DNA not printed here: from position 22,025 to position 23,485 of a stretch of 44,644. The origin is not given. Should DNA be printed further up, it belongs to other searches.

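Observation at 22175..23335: Membrane-tethered DEDDh exonuclease co-transcribed with the prophage repressor: candidate exclusion/defence gene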

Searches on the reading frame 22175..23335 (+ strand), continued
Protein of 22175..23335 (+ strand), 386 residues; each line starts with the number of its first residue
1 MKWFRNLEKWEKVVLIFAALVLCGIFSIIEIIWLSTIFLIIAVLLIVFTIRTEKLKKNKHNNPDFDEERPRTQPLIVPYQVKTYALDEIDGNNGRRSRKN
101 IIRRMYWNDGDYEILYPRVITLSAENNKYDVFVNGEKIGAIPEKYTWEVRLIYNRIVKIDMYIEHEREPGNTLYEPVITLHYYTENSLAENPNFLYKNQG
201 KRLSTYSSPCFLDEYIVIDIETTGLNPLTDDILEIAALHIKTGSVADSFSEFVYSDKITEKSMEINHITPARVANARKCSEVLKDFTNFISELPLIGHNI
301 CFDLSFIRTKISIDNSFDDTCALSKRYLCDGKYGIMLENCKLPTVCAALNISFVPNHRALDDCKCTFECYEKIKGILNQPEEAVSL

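Call 82: search_protein_families(library=pfam, proteins=[L001:7594-8004:+, L003:7591-8004:+, L088:5594-6004:+, P0005, L175:3776-4918:+, L174:3818-4540:+], max_evalue=1)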
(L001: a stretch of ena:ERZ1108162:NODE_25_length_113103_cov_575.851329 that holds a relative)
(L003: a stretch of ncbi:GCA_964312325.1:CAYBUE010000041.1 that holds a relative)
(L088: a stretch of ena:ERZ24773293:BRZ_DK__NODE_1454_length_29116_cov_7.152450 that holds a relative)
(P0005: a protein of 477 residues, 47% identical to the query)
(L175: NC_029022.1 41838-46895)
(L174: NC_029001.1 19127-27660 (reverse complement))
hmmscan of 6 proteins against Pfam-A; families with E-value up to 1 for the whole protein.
L001:7594-8004:+ (136 aa): 1 family
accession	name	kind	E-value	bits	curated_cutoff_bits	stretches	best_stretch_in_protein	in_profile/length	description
PF06114.19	Peptidase_M78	-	0.00018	21.8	22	1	11-117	2-112/123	IrrE N-terminal-like domain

L003:7591-8004:+ (137 aa): 3 families
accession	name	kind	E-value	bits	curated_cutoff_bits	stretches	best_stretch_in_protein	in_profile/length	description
PF06114.19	Peptidase_M78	-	3.9e-05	23.9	22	1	43-125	37-119/123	IrrE N-terminal-like domain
PF13699.11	eCIS_core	-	0.087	13.4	22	1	25-62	37-75/79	eCIS core domain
PF14612.12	Ino80_Iec3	-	0.55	10.8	27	1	78-123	23-68/70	IEC3 subunit of the Ino80 complex, chromatin re-modelling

L088:5594-6004:+ (136 aa): 1 family
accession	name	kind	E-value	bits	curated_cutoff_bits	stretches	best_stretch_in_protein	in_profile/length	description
PF06114.19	Peptidase_M78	-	0.025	14.8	22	1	42-117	37-112/123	IrrE N-terminal-like domain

P0005 (477 aa): 3 families
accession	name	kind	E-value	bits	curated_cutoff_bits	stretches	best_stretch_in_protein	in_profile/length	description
PF00929.31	RNase_T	-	4.6e-22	79.8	24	1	206-359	1-163/164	Exonuclease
PF16473.11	Rv2179c-like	-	0.00019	21.6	27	1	205-303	2-120/177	3'-5' exoribonuclease Rv2179c-like domain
PF13482.12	RNase_H_2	-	0.014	15.8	22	1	208-361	3-135/165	RNase_H superfamily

L175:3776-4918:+ (380 aa): 5 families
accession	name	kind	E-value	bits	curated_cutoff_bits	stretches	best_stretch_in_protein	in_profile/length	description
PF00929.31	RNase_T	-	7.4e-37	127.8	24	1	85-239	1-164/164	Exonuclease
PF16473.11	Rv2179c-like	-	2e-08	34.6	27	1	85-238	3-172/177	3'-5' exoribonuclease Rv2179c-like domain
PF13482.12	RNase_H_2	-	2.3e-05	24.8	22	1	87-250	3-142/165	RNase_H superfamily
PF01612.26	DNA_pol_A_exo1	-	0.00082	19.7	23.6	1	131-219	63-128/173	3'-5' exonuclease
PF21762.3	DEDDh_C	-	0.0048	17.5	27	1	163-237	108-183/188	DNA polymerase III subunit epsilon-like, C-terminal domain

L174:3818-4540:+ (240 aa): 4 families
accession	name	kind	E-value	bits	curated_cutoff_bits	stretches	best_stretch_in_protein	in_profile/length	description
PF00929.31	RNase_T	-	1.9e-38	133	24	1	66-225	1-164/164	Exonuclease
PF16473.11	Rv2179c-like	-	1.7e-05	25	27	1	66-228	3-176/177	3'-5' exoribonuclease Rv2179c-like domain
PF13482.12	RNase_H_2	-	2.7e-05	24.6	22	1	67-210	2-118/165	RNase_H superfamily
PF21228.3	RuBisCO_activase_AAA_helical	-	0.19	12.5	27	1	112-181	4-72/96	Ribulose bisphosphate carboxylase/oxygenase activase, AAA, helical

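Call 93: search_protein_families(library=padloc, proteins=[L051:7650-8510:+, L018:7362-9881:+, L008:7965-8897:+], max_evalue=0.01)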
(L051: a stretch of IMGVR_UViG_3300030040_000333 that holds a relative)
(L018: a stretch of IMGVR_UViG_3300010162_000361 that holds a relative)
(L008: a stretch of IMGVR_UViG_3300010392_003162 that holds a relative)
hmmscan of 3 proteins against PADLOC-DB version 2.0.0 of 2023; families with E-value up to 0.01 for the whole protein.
L051:7650-8510:+ (286 aa): 5 families
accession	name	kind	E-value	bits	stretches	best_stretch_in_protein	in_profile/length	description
PDLC01247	DEDDh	-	3.9e-43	145.4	1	121-277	1-139/139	"CAS-I,CAS-II,CAS-III,CAS-IV,CAS-V,CAS-VI; associated"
PDLC05027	PDC-S48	-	1.5e-39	134.2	1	117-278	3-165/411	-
PDLC05028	PDC-S48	-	7.3e-34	115.2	1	118-275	18-175/512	-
PDLC03802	RTasHel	-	0.00085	16.3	1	114-268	395-506/675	DRT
PDLC03817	RTasSbcB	-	0.0012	16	0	120-148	2-30/436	DRT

L018:7362-9881:+ (839 aa): 5 families
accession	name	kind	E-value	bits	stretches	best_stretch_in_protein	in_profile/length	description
PDLC01247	DEDDh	-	9.2e-74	244.7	2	550-705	1-138/139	"CAS-I,CAS-II,CAS-III,CAS-IV,CAS-V,CAS-VI; associated"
PDLC05027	PDC-S48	-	1.3e-56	190.5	3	228-397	3-171/411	-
PDLC05028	PDC-S48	-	1.4e-44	150.5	2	221-393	10-180/512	-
PDLC00753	Effector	-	6.7e-05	20.7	0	548-642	7-108/184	Exonuclease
PDLC03817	RTasSbcB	-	0.0005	17.2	0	549-582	2-34/436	DRT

L008:7965-8897:+ (310 aa): 6 families
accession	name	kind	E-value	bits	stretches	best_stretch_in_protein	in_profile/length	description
PDLC01247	DEDDh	-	1.9e-40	136.7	1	25-179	1-138/139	"CAS-I,CAS-II,CAS-III,CAS-IV,CAS-V,CAS-VI; associated"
PDLC05027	PDC-S48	-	6.4e-35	119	2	23-185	5-169/411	-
PDLC05028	PDC-S48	-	2.1e-21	74.1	1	24-182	20-179/512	-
PDLC00753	Effector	-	5.2e-06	24.4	1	23-176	7-170/184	Exonuclease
PDLC03802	RTasHel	-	2.5e-05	21.3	1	24-172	401-507/675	DRT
PDLC03817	RTasSbcB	-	0.0081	13.2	0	24-54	2-32/436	DRT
